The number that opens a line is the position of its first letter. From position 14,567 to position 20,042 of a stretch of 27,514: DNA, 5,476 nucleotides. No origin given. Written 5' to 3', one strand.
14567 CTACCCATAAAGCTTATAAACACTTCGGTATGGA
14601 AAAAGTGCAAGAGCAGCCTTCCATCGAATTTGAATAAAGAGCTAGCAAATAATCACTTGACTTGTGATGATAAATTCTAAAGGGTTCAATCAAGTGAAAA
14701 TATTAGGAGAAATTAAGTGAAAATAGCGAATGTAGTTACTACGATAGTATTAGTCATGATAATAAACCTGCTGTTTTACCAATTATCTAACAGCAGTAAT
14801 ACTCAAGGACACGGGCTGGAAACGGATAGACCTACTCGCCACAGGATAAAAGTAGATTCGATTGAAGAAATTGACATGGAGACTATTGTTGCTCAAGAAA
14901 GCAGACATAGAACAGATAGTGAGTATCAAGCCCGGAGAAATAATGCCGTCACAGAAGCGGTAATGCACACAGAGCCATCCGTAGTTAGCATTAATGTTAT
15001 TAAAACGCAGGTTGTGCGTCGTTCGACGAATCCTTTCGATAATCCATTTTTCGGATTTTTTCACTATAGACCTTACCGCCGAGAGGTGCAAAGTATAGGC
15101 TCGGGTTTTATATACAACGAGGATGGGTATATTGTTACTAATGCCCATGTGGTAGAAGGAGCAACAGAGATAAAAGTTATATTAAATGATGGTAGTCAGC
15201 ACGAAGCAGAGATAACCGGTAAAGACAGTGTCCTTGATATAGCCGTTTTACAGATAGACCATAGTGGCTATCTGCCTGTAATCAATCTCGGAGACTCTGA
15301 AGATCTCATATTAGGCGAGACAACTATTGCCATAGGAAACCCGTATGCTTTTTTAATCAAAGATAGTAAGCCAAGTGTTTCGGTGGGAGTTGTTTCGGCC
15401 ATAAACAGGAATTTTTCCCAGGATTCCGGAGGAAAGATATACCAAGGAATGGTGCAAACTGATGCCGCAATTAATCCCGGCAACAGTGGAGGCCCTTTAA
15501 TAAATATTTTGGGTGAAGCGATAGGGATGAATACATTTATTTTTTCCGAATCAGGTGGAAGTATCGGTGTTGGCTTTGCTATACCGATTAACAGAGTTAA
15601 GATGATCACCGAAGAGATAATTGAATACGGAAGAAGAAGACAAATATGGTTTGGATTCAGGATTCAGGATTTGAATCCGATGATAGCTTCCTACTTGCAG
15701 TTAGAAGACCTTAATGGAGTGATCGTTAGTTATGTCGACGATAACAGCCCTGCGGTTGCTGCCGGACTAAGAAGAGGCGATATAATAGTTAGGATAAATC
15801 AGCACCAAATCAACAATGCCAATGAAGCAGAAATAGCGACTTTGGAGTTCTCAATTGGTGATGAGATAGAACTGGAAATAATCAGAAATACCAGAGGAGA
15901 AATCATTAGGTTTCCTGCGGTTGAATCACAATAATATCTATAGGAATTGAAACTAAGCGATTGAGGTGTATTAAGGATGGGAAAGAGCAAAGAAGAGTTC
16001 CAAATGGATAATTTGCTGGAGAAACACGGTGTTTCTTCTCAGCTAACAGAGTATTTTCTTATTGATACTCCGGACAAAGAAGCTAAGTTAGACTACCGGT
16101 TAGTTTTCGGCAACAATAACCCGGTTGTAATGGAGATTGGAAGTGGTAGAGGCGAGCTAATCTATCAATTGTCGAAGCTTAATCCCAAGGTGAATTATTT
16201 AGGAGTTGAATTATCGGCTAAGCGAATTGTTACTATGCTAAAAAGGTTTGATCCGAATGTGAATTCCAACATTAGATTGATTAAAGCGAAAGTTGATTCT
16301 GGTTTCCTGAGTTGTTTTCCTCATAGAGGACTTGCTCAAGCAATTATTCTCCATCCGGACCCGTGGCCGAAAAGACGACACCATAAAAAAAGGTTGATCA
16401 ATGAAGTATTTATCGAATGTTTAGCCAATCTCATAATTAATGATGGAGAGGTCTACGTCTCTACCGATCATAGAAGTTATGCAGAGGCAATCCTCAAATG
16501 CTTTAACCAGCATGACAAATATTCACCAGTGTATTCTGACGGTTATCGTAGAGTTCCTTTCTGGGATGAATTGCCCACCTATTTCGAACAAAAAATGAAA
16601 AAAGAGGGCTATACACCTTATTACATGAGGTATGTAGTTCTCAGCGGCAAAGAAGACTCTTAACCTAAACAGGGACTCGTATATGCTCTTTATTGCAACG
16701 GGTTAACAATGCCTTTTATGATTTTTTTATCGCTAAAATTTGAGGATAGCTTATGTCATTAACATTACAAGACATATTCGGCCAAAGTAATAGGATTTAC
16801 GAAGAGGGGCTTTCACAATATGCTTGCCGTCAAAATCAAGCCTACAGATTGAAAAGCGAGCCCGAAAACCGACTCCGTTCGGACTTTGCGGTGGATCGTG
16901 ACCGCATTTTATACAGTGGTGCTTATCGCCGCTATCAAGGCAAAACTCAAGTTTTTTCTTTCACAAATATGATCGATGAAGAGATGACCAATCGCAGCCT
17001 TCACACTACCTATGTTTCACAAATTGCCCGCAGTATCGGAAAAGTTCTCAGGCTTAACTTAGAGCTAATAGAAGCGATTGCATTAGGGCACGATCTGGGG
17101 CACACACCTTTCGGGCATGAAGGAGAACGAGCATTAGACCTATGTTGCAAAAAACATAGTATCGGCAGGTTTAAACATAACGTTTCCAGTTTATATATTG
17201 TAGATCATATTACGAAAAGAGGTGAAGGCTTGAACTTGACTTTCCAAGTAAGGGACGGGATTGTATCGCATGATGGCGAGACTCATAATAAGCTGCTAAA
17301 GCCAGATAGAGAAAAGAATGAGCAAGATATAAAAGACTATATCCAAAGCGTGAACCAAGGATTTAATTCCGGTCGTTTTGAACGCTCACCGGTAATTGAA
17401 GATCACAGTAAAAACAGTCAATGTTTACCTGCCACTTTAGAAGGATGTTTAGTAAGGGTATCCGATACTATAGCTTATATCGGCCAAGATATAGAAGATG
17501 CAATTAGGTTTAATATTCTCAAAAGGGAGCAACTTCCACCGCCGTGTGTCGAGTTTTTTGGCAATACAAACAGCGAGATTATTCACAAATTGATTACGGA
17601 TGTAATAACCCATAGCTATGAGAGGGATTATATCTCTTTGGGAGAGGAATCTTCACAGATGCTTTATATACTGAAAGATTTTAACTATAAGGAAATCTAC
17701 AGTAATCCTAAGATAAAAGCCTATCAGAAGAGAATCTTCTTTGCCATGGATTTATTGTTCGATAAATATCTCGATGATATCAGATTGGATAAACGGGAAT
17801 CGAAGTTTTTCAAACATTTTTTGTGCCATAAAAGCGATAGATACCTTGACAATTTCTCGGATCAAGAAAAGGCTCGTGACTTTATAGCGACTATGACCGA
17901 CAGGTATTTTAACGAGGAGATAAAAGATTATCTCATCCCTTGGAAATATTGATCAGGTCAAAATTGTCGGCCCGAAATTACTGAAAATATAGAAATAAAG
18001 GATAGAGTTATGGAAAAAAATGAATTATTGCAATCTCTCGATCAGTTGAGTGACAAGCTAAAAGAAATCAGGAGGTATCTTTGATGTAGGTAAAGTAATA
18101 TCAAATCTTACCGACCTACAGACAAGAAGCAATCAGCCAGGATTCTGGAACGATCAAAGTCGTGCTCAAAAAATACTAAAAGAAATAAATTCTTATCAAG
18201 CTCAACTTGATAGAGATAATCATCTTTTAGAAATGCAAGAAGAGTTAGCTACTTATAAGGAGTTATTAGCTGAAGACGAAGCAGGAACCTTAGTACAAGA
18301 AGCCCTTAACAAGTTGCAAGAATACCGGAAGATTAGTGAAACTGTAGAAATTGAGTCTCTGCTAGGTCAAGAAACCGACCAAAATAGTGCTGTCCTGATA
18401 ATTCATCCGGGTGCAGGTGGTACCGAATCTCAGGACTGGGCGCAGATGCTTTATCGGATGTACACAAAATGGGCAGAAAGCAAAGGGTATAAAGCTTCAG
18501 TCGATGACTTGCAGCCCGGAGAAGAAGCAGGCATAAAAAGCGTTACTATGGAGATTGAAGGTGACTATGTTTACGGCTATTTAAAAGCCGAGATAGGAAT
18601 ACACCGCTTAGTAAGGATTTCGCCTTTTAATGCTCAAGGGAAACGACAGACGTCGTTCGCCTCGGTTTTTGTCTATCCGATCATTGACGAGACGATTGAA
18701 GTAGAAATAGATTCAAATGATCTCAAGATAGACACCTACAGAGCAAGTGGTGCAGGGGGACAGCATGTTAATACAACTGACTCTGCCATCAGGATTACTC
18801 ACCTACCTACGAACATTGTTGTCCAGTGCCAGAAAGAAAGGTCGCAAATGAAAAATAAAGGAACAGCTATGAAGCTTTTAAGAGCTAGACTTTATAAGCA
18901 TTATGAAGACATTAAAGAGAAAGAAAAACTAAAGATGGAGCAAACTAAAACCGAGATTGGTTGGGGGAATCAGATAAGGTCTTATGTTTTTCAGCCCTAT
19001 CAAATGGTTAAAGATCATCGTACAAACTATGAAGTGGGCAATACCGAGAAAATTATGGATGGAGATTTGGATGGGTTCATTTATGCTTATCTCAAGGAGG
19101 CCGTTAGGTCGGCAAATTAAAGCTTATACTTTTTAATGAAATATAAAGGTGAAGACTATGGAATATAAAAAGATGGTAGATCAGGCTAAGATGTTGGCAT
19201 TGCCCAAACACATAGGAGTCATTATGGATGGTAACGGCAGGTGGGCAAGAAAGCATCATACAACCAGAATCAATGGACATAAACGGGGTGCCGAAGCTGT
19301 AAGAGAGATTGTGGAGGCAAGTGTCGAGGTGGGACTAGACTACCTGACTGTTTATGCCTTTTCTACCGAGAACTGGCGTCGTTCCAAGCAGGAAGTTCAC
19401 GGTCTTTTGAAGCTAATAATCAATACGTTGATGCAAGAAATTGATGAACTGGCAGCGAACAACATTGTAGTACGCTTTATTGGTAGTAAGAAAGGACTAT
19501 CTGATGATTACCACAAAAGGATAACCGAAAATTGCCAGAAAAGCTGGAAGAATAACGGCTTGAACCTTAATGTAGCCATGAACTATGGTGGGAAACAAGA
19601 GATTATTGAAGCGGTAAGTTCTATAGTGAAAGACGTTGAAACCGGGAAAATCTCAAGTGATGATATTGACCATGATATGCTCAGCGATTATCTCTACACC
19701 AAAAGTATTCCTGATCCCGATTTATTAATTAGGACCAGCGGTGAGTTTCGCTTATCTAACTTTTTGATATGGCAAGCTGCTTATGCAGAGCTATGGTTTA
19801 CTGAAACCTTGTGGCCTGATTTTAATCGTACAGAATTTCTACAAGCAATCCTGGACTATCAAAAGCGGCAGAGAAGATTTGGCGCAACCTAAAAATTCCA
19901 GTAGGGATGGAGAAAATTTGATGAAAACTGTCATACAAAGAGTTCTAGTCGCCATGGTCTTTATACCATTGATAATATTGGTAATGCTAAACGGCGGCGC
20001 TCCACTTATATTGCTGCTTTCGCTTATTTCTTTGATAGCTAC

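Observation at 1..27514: Window is bracketed by inverted copies of a tandem 38-bp repeat family (2 units left, 3 units right)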

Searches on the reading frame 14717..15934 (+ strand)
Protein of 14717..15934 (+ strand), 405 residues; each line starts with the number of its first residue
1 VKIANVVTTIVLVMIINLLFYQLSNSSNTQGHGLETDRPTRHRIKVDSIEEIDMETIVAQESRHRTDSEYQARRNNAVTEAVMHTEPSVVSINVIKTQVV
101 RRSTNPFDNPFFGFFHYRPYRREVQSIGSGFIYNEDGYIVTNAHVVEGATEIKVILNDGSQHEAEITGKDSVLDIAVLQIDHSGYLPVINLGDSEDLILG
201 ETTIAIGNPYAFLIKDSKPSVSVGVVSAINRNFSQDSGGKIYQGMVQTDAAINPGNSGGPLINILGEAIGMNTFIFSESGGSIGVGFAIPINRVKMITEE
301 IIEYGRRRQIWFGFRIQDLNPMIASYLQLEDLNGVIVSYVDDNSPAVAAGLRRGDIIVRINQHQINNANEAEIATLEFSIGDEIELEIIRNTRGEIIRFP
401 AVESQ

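Call 8: search_protein_families(library=ncbifam, proteins=[window:14717-15934:+], max_evalue=0.00001)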
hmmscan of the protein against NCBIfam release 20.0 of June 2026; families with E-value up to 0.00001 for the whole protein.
window:14717-15934:+ (405 aa): 14 families
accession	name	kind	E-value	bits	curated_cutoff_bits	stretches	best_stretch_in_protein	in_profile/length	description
TIGR02037.1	degP_htrA_DO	subfamily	2e-97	326.8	416.2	1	78-394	3-320/434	Do family serine endopeptidase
NF041521.1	HhoA_HhoB_HtrA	equivalog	7.4e-82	275.3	450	1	76-396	1-326/335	HhoA/HhoB/HtrA family serine endopeptidase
NF047968.1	SerProtHtrA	equivalog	5.6e-69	233.2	470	1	69-394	45-350/357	serine protease HtrA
NF008189.1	PRK10942.1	equivalog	2.2e-64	217.7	720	1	121-394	108-374/477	serine endoprotease DegP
TIGR02038.1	protease_degS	equivalog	6e-62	209.8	422.95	1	80-393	49-338/351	outer membrane-stress sensor serine endopeptidase DegS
NF007526.1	PRK10139.1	equivalog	3e-60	204.2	756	1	85-393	49-351/456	serine endoprotease DegQ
NF053637.1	SerProtHtrAspr2045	equivalog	1.1e-55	189.2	650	1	60-395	44-380/394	serine protease HtrA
NF008147.1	PRK10898.1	equivalog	1.7e-55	188.6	408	1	121-393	73-339/352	outer membrane-stress sensor serine endopeptidase DegS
NF050055.1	SerProtHtrAMycob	equivalog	4.7e-52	177.5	800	1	124-394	225-491/502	serine protease HtrA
NF040960.1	MamE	equivalog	1.6e-49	169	800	2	80-302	75-294/659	magnetosome formation protease MamE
NF033740.0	MarP_fam_protase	equivalog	7e-22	78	250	1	125-297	210-373/390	MarP family serine protease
NF040961.1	MamO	equivalog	3.4e-15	55.4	800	1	123-303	95-269/648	magnetosome protein MamO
NF040965.1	MamP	equivalog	2.1e-06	27.6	300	0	311-392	113-193/290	magnetosome magnetite formation protein MamP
NF041199.1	trx7_PDZ_seleno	equivalog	7e-06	25.2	300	1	337-396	321-385/390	Trx7/PDZ domain-containing (seleno)protein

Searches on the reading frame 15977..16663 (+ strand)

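Call 8: search_protein_families(library=ncbifam, proteins=[window:15977-16663:+], max_evalue=0.00001)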
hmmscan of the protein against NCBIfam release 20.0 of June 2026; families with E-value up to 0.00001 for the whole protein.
window:15977-16663:+ (228 aa): 4 families
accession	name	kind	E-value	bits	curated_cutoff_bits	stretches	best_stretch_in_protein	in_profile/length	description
TIGR00091.1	TIGR00091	equivalog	2.6e-33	115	112.65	1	36-187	5-156/194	tRNA (guanosine(46)-N7)-methyltransferase TrmB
NF001080.0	PRK00121.2-2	equivalog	2.1e-27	95.8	132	1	27-219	25-220/224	tRNA (guanosine(46)-N7)-methyltransferase TrmB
NF002421.0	PRK01544.1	equivalog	4.6e-18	65.2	567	1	44-218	344-516/524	bifunctional peptide chain release factor N(5)-glutamine methyltransferase PrmC/tRNA (guanosine(46)-N7)-methyltransferase TrmB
NF010719.0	PRK14121.1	equivalog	2.7e-12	46.4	402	1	43-181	118-253/396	tRNA (guanosine(46)-N7)-methyltransferase TrmB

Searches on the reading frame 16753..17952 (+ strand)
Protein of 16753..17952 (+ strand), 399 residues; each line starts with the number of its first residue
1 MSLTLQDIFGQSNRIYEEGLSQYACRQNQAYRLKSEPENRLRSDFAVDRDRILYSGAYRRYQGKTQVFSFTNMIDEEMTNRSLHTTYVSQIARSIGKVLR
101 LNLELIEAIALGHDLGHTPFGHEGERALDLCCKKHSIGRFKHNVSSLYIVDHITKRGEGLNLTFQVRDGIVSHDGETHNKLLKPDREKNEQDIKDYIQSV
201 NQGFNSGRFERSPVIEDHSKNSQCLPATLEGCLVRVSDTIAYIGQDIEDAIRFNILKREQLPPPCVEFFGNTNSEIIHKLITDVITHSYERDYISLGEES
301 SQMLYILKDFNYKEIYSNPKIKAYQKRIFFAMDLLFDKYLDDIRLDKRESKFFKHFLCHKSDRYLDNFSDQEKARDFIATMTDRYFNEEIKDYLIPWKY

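Call 8: search_protein_families(library=ncbifam, proteins=[window:16753-17952:+], max_evalue=0.00001)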
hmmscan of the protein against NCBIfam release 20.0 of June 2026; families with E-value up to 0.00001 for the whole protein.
window:16753-17952:+ (399 aa): 11 families
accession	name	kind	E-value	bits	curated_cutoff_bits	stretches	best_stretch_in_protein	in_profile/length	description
NF002327.0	PRK01286.1-2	equivalog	1.4e-86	290.7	393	2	12-183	8-174/345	deoxyguanosinetriphosphate triphosphohydrolase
NF002329.0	PRK01286.1-4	equivalog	8.8e-64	215.9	494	2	21-179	16-169/342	deoxyguanosinetriphosphate triphosphohydrolase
NF002326.0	PRK01286.1-1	equivalog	7.1e-51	173.7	390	1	17-275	6-230/379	deoxyguanosinetriphosphate triphosphohydrolase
TIGR01353.1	dGTP_triPase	subfamily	3.6e-49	168.3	152.35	2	42-260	2-225/389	dGTP triphosphohydrolase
NF002328.0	PRK01286.1-3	equivalog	2.2e-42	145.5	467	1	23-261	18-237/404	deoxyguanosinetriphosphate triphosphohydrolase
NF002330.0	PRK01286.1-5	equivalog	9.8e-40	136.9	511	1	31-191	14-173/384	deoxyguanosinetriphosphate triphosphohydrolase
NF041026.1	antiphage_dGTPase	exception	3.5e-35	122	400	1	34-281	8-283/425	anti-phage deoxyguanosine triphosphatase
NF002829.0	PRK03007.1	equivalog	5.2e-30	104.7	385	1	22-255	7-229/425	deoxyguanosinetriphosphate triphosphohydrolase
NF003701.1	PRK05318.1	subfamily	8.1e-28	97.4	383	1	35-287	10-292/426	anti-phage deoxyguanosine triphosphatase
NF002205.0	PRK01096.1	equivalog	4.6e-21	75.4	439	1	30-144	13-141/444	deoxyguanosinetriphosphate triphosphohydrolase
NF003429.0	PRK04926.1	equivalog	3.6e-14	52.5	405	1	32-134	17-138/500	dGTPase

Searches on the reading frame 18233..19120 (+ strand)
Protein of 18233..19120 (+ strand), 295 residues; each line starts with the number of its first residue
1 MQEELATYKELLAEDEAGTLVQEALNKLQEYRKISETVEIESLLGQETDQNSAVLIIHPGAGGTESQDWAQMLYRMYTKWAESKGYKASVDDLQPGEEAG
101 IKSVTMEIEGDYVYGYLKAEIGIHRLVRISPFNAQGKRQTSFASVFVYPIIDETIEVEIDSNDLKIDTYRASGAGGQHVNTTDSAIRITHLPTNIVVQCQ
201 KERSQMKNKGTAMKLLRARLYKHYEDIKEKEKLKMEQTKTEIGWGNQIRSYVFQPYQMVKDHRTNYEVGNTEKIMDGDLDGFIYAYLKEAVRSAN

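Call 8: search_protein_families(library=ncbifam, proteins=[window:18233-19120:+], max_evalue=0.00001)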
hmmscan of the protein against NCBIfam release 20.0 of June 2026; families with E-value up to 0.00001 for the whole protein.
window:18233-19120:+ (295 aa): 5 families
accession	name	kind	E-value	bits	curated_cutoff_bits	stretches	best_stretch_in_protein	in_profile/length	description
TIGR00020.2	prfB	exception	1e-137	458.9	370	1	3-288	68-353/353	peptide chain release factor 2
NF001859.2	PRK00591.1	equivalog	6.6e-79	265.5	400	1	2-289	51-341/347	peptide chain release factor 1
TIGR00019.1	prfA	equivalog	3.8e-78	262.9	423.25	1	2-289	60-349/361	peptide chain release factor 1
TIGR03072.1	release_prfH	equivalog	1.3e-31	109.7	166.65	1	56-251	4-195/200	peptide chain release factor H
NF006718.0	PRK09256.1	equivalog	7.7e-13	48.3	100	1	155-189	8-42/140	alternative ribosome rescue aminoacyl-tRNA hydrolase ArfB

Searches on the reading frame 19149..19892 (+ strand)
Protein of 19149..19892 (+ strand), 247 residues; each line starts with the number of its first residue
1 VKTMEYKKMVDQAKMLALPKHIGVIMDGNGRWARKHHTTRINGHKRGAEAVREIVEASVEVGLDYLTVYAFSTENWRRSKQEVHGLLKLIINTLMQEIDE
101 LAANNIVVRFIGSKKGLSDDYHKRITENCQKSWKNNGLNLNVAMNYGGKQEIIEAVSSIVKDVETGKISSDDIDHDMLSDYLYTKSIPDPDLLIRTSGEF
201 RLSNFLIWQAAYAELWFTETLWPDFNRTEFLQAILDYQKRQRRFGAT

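Call 8: search_protein_families(library=ncbifam, proteins=[window:19149-19892:+], max_evalue=0.00001)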
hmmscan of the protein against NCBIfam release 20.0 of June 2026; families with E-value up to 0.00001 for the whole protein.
window:19149-19892:+ (247 aa): 16 families
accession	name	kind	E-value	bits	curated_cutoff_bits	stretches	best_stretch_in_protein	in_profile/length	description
NF011405.0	PRK14830.1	equivalog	1.6e-100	335.8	304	1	7-246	11-250/251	undecaprenyl pyrophosphate synthase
NF011406.0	PRK14831.1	subfamily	1.1e-90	303.2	375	1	4-246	9-251/256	undecaprenyl pyrophosphate synthase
NF011408.0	PRK14834.1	equivalog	3.1e-88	295.4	348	1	9-246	8-245/252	isoprenyl transferase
TIGR00055.1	uppS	equivalog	9.1e-86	286.9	109.55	1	18-245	1-228/228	polyprenyl diphosphate synthase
NF011411.0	PRK14838.1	equivalog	3.8e-79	265.4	417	1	6-247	3-239/244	isoprenyl transferase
NF011404.0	PRK14829.1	equivalog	5.6e-78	261.8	372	1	15-246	27-258/260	isoprenyl transferase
NF011407.0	PRK14833.1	equivalog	1.5e-76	257.1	325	1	17-246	3-231/233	di-trans,poly-cis-decaprenylcistransferase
NF011414.0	PRK14841.1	equivalog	1.6e-76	257.1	401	1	18-246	3-229/233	isoprenyl transferase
NF011413.0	PRK14840.1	equivalog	2.1e-73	247.1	410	1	13-245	13-249/250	isoprenyl transferase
NF011403.0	PRK14828.1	equivalog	2.3e-69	233.7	348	1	6-246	16-258/258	isoprenyl transferase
NF007596.1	PRK10240.1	equivalog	3.3e-69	233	418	1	18-247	15-244/251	(2E,6E)-farnesyl-diphosphate-specific ditrans,polycis-undecaprenyl-diphosphate synthase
NF011415.0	PRK14842.1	equivalog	9.5e-68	228.2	360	1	17-246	7-237/241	isoprenyl transferase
NF011412.0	PRK14839.1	equivalog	2.1e-64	217.2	334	1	20-246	11-228/240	di-trans,poly-cis-decaprenylcistransferase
NF011409.0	PRK14835.1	equivalog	8.8e-64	215.5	425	1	8-245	34-278/279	isoprenyl transferase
NF011402.0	PRK14827.1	equivalog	2.5e-61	207.6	535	1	17-246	66-295/296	decaprenyl diphosphate synthase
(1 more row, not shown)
